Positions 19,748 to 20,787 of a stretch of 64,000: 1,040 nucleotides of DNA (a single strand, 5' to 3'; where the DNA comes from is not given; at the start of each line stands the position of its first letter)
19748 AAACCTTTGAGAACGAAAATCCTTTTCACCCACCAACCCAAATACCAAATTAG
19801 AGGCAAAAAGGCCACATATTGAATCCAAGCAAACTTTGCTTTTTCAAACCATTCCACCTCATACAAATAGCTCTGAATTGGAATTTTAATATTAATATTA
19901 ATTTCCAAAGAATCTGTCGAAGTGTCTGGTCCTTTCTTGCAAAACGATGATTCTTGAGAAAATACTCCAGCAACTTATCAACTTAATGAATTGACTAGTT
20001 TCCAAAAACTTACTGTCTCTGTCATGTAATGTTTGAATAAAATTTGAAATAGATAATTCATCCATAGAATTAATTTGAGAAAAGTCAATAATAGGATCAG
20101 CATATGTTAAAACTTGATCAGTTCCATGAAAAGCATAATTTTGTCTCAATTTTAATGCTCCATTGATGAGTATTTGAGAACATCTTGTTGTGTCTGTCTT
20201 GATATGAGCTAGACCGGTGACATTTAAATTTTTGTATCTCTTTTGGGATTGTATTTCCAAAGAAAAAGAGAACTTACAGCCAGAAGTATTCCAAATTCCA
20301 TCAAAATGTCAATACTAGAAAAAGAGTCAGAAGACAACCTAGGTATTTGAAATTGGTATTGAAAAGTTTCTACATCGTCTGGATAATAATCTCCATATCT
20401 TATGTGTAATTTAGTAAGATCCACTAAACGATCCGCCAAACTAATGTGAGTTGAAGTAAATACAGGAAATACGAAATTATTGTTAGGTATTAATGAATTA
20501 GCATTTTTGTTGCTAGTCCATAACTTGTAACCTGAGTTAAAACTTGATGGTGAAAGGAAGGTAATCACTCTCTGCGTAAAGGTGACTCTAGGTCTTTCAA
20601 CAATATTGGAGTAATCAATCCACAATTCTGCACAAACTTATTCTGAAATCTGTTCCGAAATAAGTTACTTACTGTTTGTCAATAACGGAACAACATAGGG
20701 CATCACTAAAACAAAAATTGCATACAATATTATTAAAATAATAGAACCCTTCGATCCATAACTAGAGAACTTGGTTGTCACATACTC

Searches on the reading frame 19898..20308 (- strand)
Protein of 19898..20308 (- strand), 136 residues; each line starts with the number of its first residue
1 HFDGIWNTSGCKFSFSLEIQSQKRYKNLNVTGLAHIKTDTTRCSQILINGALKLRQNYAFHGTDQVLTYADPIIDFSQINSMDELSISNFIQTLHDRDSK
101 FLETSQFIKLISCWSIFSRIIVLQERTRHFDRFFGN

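Call 30: search_protein_families(library=pfam, max_evalue=0.01, proteins=[window:19898-20308:-])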
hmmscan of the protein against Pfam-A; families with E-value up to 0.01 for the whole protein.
window:19898-20308:- (136 aa): 1 family
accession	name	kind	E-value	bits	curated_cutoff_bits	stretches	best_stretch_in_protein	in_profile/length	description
PF10149.14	TM231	-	5.9e-05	22.9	23.2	1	16-103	140-226/301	Transmembrane protein 231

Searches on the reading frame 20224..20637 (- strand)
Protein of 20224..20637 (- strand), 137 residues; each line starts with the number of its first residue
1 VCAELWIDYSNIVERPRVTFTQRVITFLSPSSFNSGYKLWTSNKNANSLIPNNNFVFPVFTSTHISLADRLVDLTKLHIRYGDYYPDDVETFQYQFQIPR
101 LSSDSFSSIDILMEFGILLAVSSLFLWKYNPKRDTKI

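Call 30: search_protein_families(library=pfam, max_evalue=0.01, proteins=[window:20224-20637:-])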
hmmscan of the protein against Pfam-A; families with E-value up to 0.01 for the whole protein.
window:20224-20637:- (137 aa): 1 family
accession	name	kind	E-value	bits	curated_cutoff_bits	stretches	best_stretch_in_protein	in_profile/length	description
PF10149.14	TM231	-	0.0016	18.1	23.2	1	4-95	47-138/301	Transmembrane protein 231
